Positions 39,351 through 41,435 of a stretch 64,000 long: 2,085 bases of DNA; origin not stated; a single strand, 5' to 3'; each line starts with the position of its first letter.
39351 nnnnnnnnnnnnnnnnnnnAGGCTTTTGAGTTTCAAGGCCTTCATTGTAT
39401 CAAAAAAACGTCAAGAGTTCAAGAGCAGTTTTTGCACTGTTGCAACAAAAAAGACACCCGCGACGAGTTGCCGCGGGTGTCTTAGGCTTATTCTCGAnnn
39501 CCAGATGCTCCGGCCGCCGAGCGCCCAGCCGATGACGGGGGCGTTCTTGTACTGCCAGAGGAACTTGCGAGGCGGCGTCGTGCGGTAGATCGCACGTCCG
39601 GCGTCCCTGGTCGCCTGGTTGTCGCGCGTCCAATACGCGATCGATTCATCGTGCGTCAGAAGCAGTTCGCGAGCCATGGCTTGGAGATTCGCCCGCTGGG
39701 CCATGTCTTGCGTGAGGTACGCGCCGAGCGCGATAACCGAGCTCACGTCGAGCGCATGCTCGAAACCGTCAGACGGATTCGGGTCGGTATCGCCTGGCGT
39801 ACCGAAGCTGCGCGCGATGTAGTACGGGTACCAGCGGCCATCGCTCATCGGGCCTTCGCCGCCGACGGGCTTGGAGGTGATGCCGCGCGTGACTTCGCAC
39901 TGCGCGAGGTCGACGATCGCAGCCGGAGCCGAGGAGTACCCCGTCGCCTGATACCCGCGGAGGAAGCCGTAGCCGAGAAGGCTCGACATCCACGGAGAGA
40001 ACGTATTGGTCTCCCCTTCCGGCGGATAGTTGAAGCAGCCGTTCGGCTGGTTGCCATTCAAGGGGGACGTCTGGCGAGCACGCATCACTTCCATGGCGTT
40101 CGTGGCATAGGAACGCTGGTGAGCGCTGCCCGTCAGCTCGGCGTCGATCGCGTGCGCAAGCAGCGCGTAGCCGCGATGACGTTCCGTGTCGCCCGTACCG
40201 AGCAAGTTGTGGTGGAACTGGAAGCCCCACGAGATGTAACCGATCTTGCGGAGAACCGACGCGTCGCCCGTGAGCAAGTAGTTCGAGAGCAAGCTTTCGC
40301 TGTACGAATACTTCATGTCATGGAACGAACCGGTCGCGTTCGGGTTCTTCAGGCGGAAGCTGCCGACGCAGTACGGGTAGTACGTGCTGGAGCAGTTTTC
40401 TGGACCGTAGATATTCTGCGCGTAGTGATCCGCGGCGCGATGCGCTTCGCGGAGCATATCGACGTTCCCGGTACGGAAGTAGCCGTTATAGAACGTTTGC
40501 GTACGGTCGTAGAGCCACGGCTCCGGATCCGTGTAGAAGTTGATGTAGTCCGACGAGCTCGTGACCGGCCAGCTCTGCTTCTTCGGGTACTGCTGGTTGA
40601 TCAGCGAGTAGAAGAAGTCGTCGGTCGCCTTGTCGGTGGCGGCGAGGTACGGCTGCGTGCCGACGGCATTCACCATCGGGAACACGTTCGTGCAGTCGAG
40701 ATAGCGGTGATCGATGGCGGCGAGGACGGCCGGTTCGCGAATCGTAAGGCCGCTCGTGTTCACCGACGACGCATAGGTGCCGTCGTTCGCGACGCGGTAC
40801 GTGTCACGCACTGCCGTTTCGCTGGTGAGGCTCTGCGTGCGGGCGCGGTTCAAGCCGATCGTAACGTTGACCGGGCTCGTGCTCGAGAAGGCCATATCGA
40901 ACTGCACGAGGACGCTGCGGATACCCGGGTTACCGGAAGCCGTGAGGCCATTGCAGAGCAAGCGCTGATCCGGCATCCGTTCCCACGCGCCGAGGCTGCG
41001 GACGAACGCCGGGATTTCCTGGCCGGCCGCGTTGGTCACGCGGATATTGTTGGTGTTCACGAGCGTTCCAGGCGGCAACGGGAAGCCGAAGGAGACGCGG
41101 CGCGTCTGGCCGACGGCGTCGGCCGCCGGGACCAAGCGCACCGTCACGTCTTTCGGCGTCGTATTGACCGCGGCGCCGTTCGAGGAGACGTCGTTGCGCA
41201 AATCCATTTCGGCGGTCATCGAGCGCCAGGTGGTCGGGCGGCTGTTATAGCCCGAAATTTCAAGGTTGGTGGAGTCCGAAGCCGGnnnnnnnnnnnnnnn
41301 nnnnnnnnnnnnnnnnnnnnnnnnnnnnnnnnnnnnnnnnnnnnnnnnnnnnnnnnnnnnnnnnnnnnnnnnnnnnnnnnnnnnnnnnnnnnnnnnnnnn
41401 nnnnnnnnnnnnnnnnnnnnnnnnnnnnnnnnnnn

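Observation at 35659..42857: Tandem paralogous giant secreted proteins carrying a novel six-cysteine ~47-aa module and swapped C-terminal domains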

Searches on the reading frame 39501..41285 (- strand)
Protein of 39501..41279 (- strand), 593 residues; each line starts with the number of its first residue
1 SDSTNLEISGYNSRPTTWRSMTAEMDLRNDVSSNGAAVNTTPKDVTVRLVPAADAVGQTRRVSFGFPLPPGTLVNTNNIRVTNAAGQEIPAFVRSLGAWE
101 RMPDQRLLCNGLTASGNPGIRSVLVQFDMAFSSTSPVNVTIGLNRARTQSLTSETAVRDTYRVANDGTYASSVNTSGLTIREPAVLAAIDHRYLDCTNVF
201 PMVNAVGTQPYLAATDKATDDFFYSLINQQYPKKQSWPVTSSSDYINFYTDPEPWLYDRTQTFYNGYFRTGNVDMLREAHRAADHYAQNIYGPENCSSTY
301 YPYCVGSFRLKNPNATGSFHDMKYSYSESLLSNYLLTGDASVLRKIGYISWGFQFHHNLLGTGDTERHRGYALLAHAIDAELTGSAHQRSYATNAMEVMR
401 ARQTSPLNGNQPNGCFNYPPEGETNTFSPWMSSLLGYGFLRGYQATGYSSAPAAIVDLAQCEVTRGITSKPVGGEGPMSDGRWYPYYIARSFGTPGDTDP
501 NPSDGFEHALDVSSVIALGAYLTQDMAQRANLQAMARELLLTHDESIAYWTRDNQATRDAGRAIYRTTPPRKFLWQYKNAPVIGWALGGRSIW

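Call 40: find_homologous_proteins(query=window:39501-41279:-, max_evalue=0.001)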
Query seq(593 aa) (593 aa): 39 proteins with E <= 0.001 among 8000 candidates.
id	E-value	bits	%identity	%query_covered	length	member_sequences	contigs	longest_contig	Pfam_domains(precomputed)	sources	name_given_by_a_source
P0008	0.0e+0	1135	83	100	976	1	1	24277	-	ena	-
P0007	0.0e+0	1014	74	99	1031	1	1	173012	-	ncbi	-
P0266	6.8e-290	981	72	99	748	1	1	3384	-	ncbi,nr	ncbi:MAG: hypothetical protein PHT19_17705, partial [Methylococcus sp.]|nr:hypothetical protein [Met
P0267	2.7e-287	972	72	99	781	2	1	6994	-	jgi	jgi:hypothetical protein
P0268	3.4e-234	797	60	99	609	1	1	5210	-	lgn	-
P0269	2.2e-227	775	60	95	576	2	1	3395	-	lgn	-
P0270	2.8e-220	751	58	99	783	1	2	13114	-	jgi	jgi:hypothetical protein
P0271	1.0e-217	743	58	99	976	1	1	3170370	-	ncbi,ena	-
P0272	8.2e-216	736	58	99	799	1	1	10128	-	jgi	jgi:hypothetical protein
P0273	5.0e-193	661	64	76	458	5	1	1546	-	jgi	-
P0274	3.6e-188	645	51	99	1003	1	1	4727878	-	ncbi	ncbi:MAG: hypothetical protein ACFHVJ_14335 [Aestuariibacter sp.]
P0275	1.4e-152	528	68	56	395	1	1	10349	-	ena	-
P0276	3.2e-143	497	45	99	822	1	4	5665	-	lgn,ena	-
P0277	1.3e-132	462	43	95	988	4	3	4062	-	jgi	-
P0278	5.7e-127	443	43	92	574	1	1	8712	-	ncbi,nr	ncbi:MAG: hypothetical protein HY335_00700 [Deinococcus sp.]|nr:hypothetical protein [Deinococcus sp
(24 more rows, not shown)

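Call 44: search_solved_structures(query=A3, max_evalue=10, show_alignments=2)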
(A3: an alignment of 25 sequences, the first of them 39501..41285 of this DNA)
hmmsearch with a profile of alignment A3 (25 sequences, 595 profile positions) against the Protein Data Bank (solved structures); distinct sequences matched with E-value up to 10: 0.

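Call 53: predict_structure(alignment_id=A3)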
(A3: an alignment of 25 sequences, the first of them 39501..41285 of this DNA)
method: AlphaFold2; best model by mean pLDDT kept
length: 595 residues; sequences in the alignment: 25
mean_pLDDT: 88.5   pTM: 0.91
mean pLDDT of the five models: 88.5, 88.3, 87.9, 87.7, 87.1
residues with pLDDT >= 90: 396; 70-90: 148; 50-70: 26; < 50: 25
segments of 3 or more residues with pLDDT < 50: 1-25
pLDDT, mean of each block of 10 residues (from residue 1): 30 37 60 93 97 95 98 98 98 97 95 95 98 97 98 95 91 70 96 96 92 95 92 89 86 64 95 96 94 86 81 86 88 96 89 83 74 92 87 91 82 85 80 91 95 97 96 89 93 89 75 97 98 98 96 95 93 88 94 92
secondary structure, 60 per line:
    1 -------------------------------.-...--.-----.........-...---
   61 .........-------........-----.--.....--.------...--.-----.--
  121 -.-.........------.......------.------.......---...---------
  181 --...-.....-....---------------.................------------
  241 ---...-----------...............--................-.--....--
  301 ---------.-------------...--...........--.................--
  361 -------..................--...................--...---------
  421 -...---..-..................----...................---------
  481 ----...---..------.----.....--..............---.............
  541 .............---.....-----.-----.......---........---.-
elements in order: E45-53 E61-69 E81-84 E93-97 E124-132 E139-145 H159-162 E163-165 E183-185 E187-191 H193-196 H212-228 H258-272 H275-290 H295-298 H329-339 H342-358 H368-385 H388-406 H431-448 H453-468 E469-471 E485-487 H504-508 H511-524 H528-552 H557-561 H573-579 H583-590

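Call 56: fold_search(model_id=the predicted structure, library=pdb)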
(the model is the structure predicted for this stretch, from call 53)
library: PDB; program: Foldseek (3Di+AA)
matches with E <= 10: 843; with E <= 0.001: 39
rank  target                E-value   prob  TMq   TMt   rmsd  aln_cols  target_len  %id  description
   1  6f04                  8.3e-06  1.00  0.36  0.50   8.5       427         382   15  N-acetylglucosamine-2-epimerase (released 2018-09-26)
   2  8h1l_A                1.8e-05  1.00  0.38  0.51   8.1       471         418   12  Crystal structure of glucose-2-epimerase in complex with D-Glucitol from Runella slithyformis Runsl_4512 (released 2023-07-12)
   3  8h1l_C                2.0e-05  1.00  0.37  0.49   8.2       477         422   12  Crystal structure of glucose-2-epimerase in complex with D-Glucitol from Runella slithyformis Runsl_4512 (released 2023-07-12)
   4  3h7l_B                2.6e-05  1.00  0.33  0.34  20.2       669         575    9  CRYSTAL STRUCTURE OF ENDOGLUCANASE-RELATED PROTEIN FROM Vibrio parahaemolyticus (released 2009-05-12)
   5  8h1n                  2.7e-05  1.00  0.38  0.50   7.9       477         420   10  Crystal structure of glucose-2-epimerase mutant_D254A in complex with D-Glucitol from Runella slithyformis Runsl_4512 (released 2023-07-12)
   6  8h1l_B                2.9e-05  1.00  0.38  0.51   7.5       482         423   11  Crystal structure of glucose-2-epimerase in complex with D-Glucitol from Runella slithyformis Runsl_4512 (released 2023-07-12)
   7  2gz6_B                4.6e-05  1.00  0.34  0.49   8.3       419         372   12  Crystal Structure Of Anabaena sp. CH1 N-acetyl-D-glucosamine 2-epimerase At 2.0 A (released 2007-02-27)
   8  8h1l_D                5.6e-05  1.00  0.37  0.50   7.5       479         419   11  Crystal structure of glucose-2-epimerase in complex with D-Glucitol from Runella slithyformis Runsl_4512 (released 2023-07-12)
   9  8bry_B                8.5e-05  1.00  0.39  0.56   7.8       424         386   10  Room-temperature structure of Pedobacter heparinus N-acetylglucosamine 2-epimerase at atmospheric pressure (released 2023-12-13)
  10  8iwf_A                1.0e-04  0.99  0.31  0.30  19.5       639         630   11  Aspergillus niger Rha-2 and pNPR (released 2024-04-03)
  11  8h1k                  1.1e-04  1.00  0.41  0.55   7.4       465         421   12  Crystal structure of glucose-2-epimerase from Runella slithyformis Runsl_4512 (released 2023-07-12)
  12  5nz8_A                1.2e-04  0.93  0.24  0.18  23.7       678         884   10  Clostridium thermocellum cellodextrin phosphorylase with cellotetraose and phosphate bound (released 2017-08-09)
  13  6shm_A                1.4e-04  1.00  0.37  0.61   6.9       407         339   10  An inactive (D136A and D137A) variant of alpha-1,6-mannanase, GH76A of Salegentibacter sp. HEL1_6 in complex with alph (released 2020-09-09)
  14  5dgq_B                1.7e-04  1.00  0.34  0.35  20.4       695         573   10  Crystal structure of GH9 exo-beta-D-glucosaminidase PBPRA0520 (released 2015-12-09)
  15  8iwd_A                1.7e-04  0.99  0.32  0.30  21.2       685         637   11  Aspergillus niger Rha-2 (released 2024-04-03)
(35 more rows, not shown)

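Call 85: search_protein_families(library=pfam, alignment_id=A3, max_evalue=0.1)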
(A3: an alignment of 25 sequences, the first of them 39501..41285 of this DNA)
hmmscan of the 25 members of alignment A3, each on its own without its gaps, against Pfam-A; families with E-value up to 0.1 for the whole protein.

A. member 1, window:39501-41285:- (595 aa): 1 family
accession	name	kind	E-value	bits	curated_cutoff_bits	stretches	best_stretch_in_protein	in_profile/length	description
PF19501.5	PcRGLX_1st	-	0.029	14.6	22.1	0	60-101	15-56/83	PcRGLX-like N-terminal RIFT barrel domain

B. families by the number of members that match (of 25 scanned): 12 families
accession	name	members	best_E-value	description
PF19501.5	PcRGLX_1st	7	0.00079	PcRGLX-like N-terminal RIFT barrel domain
PF07944.18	Beta-AFase-like_GH127_cat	4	0.00032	Beta-L-arabinofuranosidase, GH127 catalytic domain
PF05345.18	He_PIG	1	1.9e-16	Putative Ig domain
PF17957.7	Big_7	1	7.3e-14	Bacterial Ig domain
PF17963.7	Big_9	1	1.6e-07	Bacterial Ig domain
PF05887.16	Trypan_PARP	1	0.00059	Procyclic acidic repetitive protein (PARP)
PF18428.7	BRCT_3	1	0.0069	BRCA1 C Terminus (BRCT) domain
PF04625.18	DEC-1_N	1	0.025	DEC-1 protein, N-terminal region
PF16640.11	Big_3_5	1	0.027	Bacterial Ig-like domain (group 3)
PF13620.12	CarboxypepD_reg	1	0.035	Carboxypeptidase regulatory-like domain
PF09683.15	Lactococcin_972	1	0.069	Bacteriocin (Lactococcin_972)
PF00801.26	PKD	1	0.084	PKD domain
